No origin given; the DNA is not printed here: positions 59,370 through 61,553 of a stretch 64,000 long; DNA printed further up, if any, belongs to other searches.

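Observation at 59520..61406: TssB and TssC fused into one polypeptide through a low-complexity linker, with a shortened TssC part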

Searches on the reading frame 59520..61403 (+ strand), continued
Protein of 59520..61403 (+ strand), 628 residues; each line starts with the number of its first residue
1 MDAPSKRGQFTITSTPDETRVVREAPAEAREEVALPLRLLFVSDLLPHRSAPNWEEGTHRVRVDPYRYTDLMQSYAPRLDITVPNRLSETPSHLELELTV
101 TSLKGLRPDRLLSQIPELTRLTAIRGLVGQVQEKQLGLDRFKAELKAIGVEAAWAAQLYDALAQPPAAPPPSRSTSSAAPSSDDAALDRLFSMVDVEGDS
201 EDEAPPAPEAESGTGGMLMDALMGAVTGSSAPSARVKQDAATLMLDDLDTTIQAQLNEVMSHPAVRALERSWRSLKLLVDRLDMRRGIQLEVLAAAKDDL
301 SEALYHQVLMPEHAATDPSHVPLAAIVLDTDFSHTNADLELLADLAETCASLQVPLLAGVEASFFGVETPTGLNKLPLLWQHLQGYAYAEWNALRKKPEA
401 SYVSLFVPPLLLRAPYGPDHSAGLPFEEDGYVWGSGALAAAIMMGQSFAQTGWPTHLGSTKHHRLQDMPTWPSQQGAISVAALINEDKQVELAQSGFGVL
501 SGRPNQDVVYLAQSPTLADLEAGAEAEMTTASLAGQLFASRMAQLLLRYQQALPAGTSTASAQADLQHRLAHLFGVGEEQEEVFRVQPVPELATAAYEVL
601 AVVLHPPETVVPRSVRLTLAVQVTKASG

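Call 43: find_homologous_proteins(query=L144:3678-5207:+, max_evalue=1e-60)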
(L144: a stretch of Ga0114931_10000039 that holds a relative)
Query L144:3678-5207:+ (510 aa): 7958 proteins with E <= 1e-60 among 8000 candidates; the best 120 are listed.
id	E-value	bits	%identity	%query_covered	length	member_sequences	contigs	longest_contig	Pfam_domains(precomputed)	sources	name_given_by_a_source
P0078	0.0e+0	1145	100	100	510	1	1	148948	PF18945.6,PF05943.18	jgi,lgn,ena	-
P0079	0.0e+0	1084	58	88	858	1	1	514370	PF18945.6,PF05943.18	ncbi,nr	ncbi:type VI secretion protein EvpB [Klebsiella pneumoniae]|nr:type VI secretion protein EvpB [Klebs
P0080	1.3e-292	989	83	100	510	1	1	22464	PF18945.6,PF05943.18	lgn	-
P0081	9.7e-283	956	81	100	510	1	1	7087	PF18945.6,PF05943.18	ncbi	ncbi:MAG: type VI secretion system contractile sheath large subunit [Rhodothermales bacterium]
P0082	4.9e-279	944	80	100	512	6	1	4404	PF18945.6,PF05943.18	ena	-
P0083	6.5e-278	940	80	100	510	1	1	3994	PF18945.6,PF05943.18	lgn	-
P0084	2.7e-274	929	80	97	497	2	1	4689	PF18945.6,PF05943.18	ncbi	ncbi:MAG: type VI secretion system contractile sheath large subunit [Thermoleophilia bacterium]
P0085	3.5e-273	925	78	97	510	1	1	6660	PF18945.6,PF05943.18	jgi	-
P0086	1.9e-271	919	78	98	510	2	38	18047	PF18945.6,PF05943.18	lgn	-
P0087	5.9e-271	917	78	100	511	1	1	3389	PF18945.6,PF05943.18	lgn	-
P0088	1.1e-264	897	75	100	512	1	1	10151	PF18945.6,PF05943.18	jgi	-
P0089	9.3e-264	894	75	100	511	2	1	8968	PF18945.6,PF05943.18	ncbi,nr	ncbi:MAG: type VI secretion system contractile sheath large subunit [Rhodothermia bacterium]|nr:type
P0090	4.3e-262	888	76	97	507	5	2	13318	PF18945.6,PF05943.18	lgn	-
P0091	1.0e-261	887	77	96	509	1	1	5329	PF18945.6,PF05943.18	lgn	-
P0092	7.1e-261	884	74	100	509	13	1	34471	PF18945.6,PF05943.18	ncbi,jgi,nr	ncbi:MAG: type VI secretion system contractile sheath large subunit [Bacteroidetes bacterium]|jgi:ty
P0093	1.3e-259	880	73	100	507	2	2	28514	PF18945.6,PF05943.18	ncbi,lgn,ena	-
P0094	4.6e-259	878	73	99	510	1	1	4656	PF18945.6,PF05943.18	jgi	-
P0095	7.6e-259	878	75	96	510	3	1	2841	PF18945.6,PF05943.18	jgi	-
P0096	2.7e-258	876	77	96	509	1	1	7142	PF18945.6,PF05943.18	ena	-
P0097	1.1e-257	874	75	100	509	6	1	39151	PF18945.6,PF05943.18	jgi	-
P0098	9.3e-257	871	73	95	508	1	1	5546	PF18945.6,PF05943.18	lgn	-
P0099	2.6e-256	869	75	98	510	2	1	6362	PF18945.6,PF05943.18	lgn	-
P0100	2.9e-256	869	73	96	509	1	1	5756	PF18945.6,PF05943.18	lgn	-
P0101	3.8e-256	869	74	97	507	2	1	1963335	PF18945.6,PF05943.18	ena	-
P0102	7.2e-256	868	74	97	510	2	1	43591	PF18945.6,PF05943.18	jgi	jgi:type VI secretion system protein ImpC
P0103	9.2e-256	867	72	100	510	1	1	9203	PF18945.6,PF05943.18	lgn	-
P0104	9.9e-256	867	75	96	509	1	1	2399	PF18945.6,PF05943.18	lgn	-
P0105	2.2e-255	866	74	96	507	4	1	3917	PF18945.6,PF05943.18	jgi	jgi:type VI secretion system protein ImpC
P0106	2.6e-255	866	72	100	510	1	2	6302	PF18945.6,PF05943.18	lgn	-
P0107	2.7e-255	866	74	96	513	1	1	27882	PF18945.6,PF05943.18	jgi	jgi:type VI secretion system protein ImpC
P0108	3.8e-255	865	73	99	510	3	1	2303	PF18945.6,PF05943.18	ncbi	-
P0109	1.0e-254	864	76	96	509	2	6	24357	PF18945.6,PF05943.18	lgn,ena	-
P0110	1.4e-254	863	72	100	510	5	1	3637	PF18945.6,PF05943.18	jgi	-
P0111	1.6e-254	863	72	98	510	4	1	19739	PF18945.6,PF05943.18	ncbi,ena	-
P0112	2.7e-254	863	72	99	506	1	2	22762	PF18945.6,PF05943.18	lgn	-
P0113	2.7e-254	863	75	97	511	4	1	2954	PF18945.6,PF05943.18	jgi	-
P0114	4.5e-254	862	71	100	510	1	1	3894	PF18945.6,PF05943.18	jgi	-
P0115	7.0e-254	861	71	99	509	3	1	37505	PF18945.6,PF05943.18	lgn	-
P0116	8.1e-254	861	72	96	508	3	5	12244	PF18945.6,PF05943.18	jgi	jgi:type VI secretion system protein ImpC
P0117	1.2e-253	860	74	100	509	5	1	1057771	PF18945.6,PF05943.18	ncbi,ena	-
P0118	1.5e-253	860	74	100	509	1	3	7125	PF18945.6,PF05943.18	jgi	jgi:type VI secretion system protein ImpC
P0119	1.5e-253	860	73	95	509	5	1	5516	PF18945.6,PF05943.18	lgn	-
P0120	1.6e-253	860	71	100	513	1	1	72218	PF18945.6,PF05943.18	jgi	jgi:type VI secretion system protein ImpC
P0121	3.5e-253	859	74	96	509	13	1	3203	PF18945.6,PF05943.18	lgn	-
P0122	7.2e-253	858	72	100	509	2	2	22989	PF18945.6,PF05943.18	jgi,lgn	-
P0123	8.5e-253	858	76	96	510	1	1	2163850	PF18945.6,PF05943.18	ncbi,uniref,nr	ncbi:type VI secretion system contractile sheath large subunit [Rubrivirga sp. SAORIC476]|uniref:typ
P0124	2.2e-252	856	73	100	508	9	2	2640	PF18945.6,PF05943.18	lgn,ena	-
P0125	2.3e-252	856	70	100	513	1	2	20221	PF18945.6,PF05943.18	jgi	jgi:type VI secretion system protein ImpC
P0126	2.8e-252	856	76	96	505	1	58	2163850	PF18945.6,PF05943.18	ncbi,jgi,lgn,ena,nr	ncbi:EvpB family type VI secretion protein [Rubrivirga sp. SAORIC476]|nr:type VI secretion system co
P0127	4.7e-252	855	74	99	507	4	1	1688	PF18945.6,PF05943.18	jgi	jgi:type VI secretion system protein ImpC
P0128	6.6e-252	855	73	98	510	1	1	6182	PF18945.6,PF05943.18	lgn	-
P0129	9.2e-252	854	76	96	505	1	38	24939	PF18945.6,PF05943.18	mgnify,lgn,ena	mgnify:FL=1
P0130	1.0e-251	854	76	96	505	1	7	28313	PF18945.6,PF05943.18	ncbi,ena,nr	ncbi:MAG: type VI secretion system contractile sheath large subunit [Rhodothermaceae bacterium]|nr:t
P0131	1.1e-251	854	72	99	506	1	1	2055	PF18945.6,PF05943.18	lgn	-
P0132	1.6e-251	853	73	96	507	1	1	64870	PF18945.6,PF05943.18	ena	-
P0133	1.6e-251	853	71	99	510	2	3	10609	PF18945.6,PF05943.18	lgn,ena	-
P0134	1.8e-251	853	75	100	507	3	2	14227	PF18945.6,PF05943.18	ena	-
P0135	1.9e-251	853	76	96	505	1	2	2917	PF18945.6,PF05943.18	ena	-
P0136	2.0e-251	853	71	99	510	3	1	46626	PF18945.6,PF05943.18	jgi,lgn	jgi:type VI secretion system protein ImpC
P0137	4.4e-251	852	72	97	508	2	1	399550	PF18945.6,PF05943.18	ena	-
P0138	5.2e-251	852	76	96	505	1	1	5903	PF18945.6,PF05943.18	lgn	-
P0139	8.5e-251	851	72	100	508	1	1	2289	PF18945.6,PF05943.18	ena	-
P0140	1.7e-250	850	73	96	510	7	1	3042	PF18945.6,PF05943.18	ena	-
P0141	3.6e-250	849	70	96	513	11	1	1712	PF18945.6,PF05943.18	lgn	-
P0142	5.7e-250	848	70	100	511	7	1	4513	PF18945.6,PF05943.18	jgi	jgi:type VI secretion system protein ImpC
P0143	9.6e-250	848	70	100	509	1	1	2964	PF18945.6,PF05943.18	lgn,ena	-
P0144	1.1e-249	847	73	100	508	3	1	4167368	PF18945.6,PF05943.18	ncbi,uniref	ncbi:type VI secretion system contractile sheath large subunit [Rubrivirga sp. IMCC45206]|uniref:typ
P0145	1.5e-249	847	72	99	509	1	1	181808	PF18945.6,PF05943.18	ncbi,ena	-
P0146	2.2e-249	846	72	97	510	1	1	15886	PF18945.6,PF05943.18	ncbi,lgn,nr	ncbi:MAG TPA: type VI secretion system contractile sheath large subunit [Rhodothermales bacterium]|n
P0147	2.5e-249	846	71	100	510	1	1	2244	PF18945.6,PF05943.18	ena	-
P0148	4.5e-249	845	73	100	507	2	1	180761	PF18945.6,PF05943.18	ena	-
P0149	4.7e-249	845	71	98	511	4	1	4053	PF18945.6,PF05943.18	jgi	jgi:type VI secretion system protein ImpC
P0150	5.5e-248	842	73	96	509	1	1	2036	PF18945.6,PF05943.18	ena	-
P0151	7.1e-248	841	71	96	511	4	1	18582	PF18945.6,PF05943.18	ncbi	-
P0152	8.3e-248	841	73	96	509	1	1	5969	PF18945.6,PF05943.18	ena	-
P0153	1.1e-247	841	69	99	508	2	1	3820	PF18945.6,PF05943.18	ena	-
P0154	4.1e-247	839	70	100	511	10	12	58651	PF18945.6,PF05943.18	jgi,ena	jgi:type VI secretion system protein ImpC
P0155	4.8e-247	839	71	95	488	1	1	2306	PF18945.6,PF05943.18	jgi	-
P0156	5.1e-247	839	72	99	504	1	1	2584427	PF18945.6,PF05943.18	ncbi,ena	-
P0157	7.4e-247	838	71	100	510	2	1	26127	PF18945.6,PF05943.18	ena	-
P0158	3.2e-246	836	69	100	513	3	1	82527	PF18945.6,PF05943.18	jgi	jgi:type VI secretion system protein ImpC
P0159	3.4e-246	836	71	97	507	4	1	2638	PF18945.6,PF05943.18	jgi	-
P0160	4.0e-246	836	71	96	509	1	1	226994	PF18945.6,PF05943.18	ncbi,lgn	-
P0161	4.2e-246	836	70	100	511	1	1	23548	PF18945.6,PF05943.18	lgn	-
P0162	6.7e-246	835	69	98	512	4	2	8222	PF18945.6,PF05943.18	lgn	-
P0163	8.1e-246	835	70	100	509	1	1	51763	PF18945.6,PF05943.18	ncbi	ncbi:MAG: type VI secretion system contractile sheath large subunit [Bacteroidota bacterium]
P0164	1.0e-245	834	71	96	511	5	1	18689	PF18945.6,PF05943.18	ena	-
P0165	2.1e-245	833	70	100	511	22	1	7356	PF18945.6,PF05943.18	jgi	jgi:type VI secretion system protein ImpC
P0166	3.2e-245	833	71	96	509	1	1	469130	PF18945.6,PF05943.18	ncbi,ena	-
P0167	4.1e-245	832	71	100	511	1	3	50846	PF18945.6,PF05943.18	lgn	-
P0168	4.7e-245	832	70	100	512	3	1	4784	PF18945.6,PF05943.18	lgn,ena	-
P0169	6.4e-245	832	67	100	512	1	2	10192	PF18945.6,PF05943.18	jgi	jgi:type VI secretion system protein ImpC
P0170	6.9e-245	832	69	100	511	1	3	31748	PF18945.6,PF05943.18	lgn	-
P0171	1.2e-244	831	69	99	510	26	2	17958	PF18945.6,PF05943.18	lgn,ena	-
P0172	1.7e-244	830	72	96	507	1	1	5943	PF18945.6,PF05943.18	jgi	-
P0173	2.3e-244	830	68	100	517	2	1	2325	PF18945.6,PF05943.18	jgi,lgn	jgi:type VI secretion system protein ImpC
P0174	3.1e-244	829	70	100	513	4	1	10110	PF18945.6,PF05943.18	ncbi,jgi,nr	ncbi:MAG: type VI secretion system contractile sheath large subunit [Bacteroidetes bacterium]|jgi:ty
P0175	4.4e-244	829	68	100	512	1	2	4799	PF18945.6,PF05943.18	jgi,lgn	jgi:type VI secretion system protein ImpC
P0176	4.7e-244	829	70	98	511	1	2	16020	PF18945.6,PF05943.18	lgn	-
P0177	1.0e-243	828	69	100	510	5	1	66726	PF18945.6,PF05943.18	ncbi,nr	ncbi:MAG: type VI secretion system contractile sheath large subunit [Bacteroidetes Order II. Incerta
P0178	2.7e-243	826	70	100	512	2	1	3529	PF18945.6,PF05943.18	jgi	jgi:type VI secretion system protein ImpC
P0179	4.2e-243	826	69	96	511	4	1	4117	PF18945.6,PF05943.18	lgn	-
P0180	6.5e-243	825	68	99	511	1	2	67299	PF18945.6,PF05943.18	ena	-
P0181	7.2e-243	825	71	96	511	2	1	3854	PF18945.6,PF05943.18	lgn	-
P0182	1.5e-242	824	71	97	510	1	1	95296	PF18945.6,PF05943.18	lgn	-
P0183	1.6e-242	824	68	99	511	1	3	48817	PF18945.6,PF05943.18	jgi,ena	-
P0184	4.5e-242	822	71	100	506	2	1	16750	PF18945.6,PF05943.18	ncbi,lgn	ncbi:MAG: type VI secretion system contractile sheath large subunit [Bacteroidota bacterium]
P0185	6.7e-242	822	67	100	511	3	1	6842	PF18945.6,PF05943.18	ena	-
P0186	1.1e-241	821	68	99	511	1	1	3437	PF18945.6,PF05943.18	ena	-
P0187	1.1e-241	821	58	88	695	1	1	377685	PF18945.6,PF05943.18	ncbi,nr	ncbi:type VI secretion protein EvpB [Klebsiella pneumoniae]|nr:type VI secretion protein EvpB [Klebs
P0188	2.1e-241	820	68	99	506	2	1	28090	PF18945.6,PF05943.18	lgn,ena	-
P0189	3.1e-241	819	69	98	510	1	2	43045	PF18945.6,PF05943.18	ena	-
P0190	4.1e-241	819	69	100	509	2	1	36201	PF18945.6,PF05943.18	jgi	jgi:type VI secretion system protein ImpC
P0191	4.3e-241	819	69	99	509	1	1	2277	PF18945.6,PF05943.18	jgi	jgi:type VI secretion system protein ImpC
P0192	5.6e-241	819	70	99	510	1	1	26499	PF18945.6,PF05943.18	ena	-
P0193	7.3e-241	818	68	99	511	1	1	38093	PF18945.6,PF05943.18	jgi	-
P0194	7.4e-241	818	70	98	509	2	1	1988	PF18945.6,PF05943.18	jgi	-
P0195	1.8e-240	817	68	100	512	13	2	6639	PF18945.6,PF05943.18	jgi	jgi:type VI secretion system protein ImpC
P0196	1.8e-240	817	70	96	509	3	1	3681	PF18945.6,PF05943.18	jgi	-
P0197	2.1e-240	817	69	97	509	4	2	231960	PF18945.6,PF05943.18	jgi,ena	jgi:type VI secretion system protein ImpC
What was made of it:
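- Tried and rejected: Uninformative, because only the best 120 of 7,958 hits are listed (call 43).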

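Call 44: find_encoding_contigs(protein=P0144, flank=10000, max_places=1)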
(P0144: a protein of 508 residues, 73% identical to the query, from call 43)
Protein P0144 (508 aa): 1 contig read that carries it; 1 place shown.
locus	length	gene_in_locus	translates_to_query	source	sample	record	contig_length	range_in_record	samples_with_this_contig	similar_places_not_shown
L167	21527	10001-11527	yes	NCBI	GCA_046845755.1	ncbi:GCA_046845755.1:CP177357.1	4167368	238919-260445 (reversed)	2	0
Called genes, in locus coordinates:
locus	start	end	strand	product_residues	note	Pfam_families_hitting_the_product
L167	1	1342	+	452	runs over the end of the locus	PF05936:T6SS_VasE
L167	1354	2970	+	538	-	PF09850:DotU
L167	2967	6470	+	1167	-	PF14331:IcmF-related_N, PF06761:IcmF-related, PF06744:IcmF_C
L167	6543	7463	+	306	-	PF09867:TagF_N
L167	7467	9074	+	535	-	PF06812:ImpA_N, PF16989:T6SS_VasJ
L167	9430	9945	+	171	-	PF05591:T6SS_VipA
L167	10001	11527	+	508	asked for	PF05943:VipB, PF18945:VipB_2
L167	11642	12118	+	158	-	PF05638:T6SS_HCP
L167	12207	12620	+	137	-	PF04965:GPW_gp25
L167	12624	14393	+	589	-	PF05947:T6SS_TssF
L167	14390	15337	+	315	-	PF06996:T6SS_TssG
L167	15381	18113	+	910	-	PF02861:Clp_N, PF13191:AAA_16 (weak), PF23569:NBD_SMAX1 (weak), PF00004:AAA, PF17871:AAA_lid_9, PF07724:AAA_2, PF07728:AAA_5, PF10431:ClpB_D2-small, +6 more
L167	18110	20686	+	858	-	PF05954:Phage_GPD, PF04717:Phage_base_V (faint), PF10106:DUF2345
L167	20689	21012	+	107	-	PF05488:PAAR_motif (weak)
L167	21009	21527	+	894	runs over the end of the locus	PF20148:DUF6531, PF25023:TEN_YD-shell (faint), PF05593:RHS_repeat (weak)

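Call 45: find_encoding_contigs(protein=P0145, flank=10000, max_places=1)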
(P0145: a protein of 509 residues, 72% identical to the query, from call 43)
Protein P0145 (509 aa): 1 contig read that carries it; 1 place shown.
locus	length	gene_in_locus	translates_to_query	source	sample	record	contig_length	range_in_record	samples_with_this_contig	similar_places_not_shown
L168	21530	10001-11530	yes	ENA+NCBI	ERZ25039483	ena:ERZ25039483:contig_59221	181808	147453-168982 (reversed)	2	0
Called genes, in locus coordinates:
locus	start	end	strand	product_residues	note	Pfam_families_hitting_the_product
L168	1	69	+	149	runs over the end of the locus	PF12790:T6SS-SciN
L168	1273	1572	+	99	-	PF05936:T6SS_VasE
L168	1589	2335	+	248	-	PF09850:DotU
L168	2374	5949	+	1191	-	PF14331:IcmF-related_N, PF06761:IcmF-related, PF21070:IcmF_helical, PF06744:IcmF_C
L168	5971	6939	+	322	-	PF09867:TagF_N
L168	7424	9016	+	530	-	PF06812:ImpA_N, PF16989:T6SS_VasJ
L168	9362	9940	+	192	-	PF05591:T6SS_VipA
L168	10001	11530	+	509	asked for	PF05943:VipB, PF18945:VipB_2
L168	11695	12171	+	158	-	PF05638:T6SS_HCP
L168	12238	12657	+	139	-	PF04965:GPW_gp25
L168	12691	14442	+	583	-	PF05947:T6SS_TssF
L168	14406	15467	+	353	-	PF06996:T6SS_TssG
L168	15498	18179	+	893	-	PF02861:Clp_N, PF00004:AAA, PF13191:AAA_16, PF23569:NBD_SMAX1, PF17871:AAA_lid_9, PF07724:AAA_2, PF07728:AAA_5, PF10431:ClpB_D2-small, +3 more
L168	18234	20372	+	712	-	PF05954:Phage_GPD, PF04717:Phage_base_V (weak)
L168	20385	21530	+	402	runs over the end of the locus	PF05488:PAAR_motif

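Call 66: search_protein_representatives(protein=window:59520-61403:+)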
Query: 628 residues. Proteins with E-value up to 0.001 (for the whole library): 3572; up to 1e-10: 1932; up to 1e-30: 211. The best 150 are listed.
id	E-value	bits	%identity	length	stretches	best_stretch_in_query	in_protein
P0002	4.3e-154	530.9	47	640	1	4-625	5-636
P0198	2.9e-143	495.2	43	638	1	10-625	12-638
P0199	3.9e-140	484.8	45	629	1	5-626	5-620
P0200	1.7e-133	462.9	41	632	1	5-626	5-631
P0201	8.5e-132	457.3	41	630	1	6-624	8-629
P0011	1.6e-131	456.4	44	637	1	2-625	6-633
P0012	1.9e-129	449.6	41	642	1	5-624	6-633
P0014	2.6e-126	439.2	45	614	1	5-617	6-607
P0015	3.8e-125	435.3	43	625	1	10-623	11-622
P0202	1.3e-124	433.6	42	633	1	10-627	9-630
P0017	1.9e-124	433.0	41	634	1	2-625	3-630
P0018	2.5e-124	432.7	42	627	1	1-626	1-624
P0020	3.0e-123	429.1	45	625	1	10-625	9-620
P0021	9.8e-122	424.1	43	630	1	11-628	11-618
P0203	2.6e-119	416.1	40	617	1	11-626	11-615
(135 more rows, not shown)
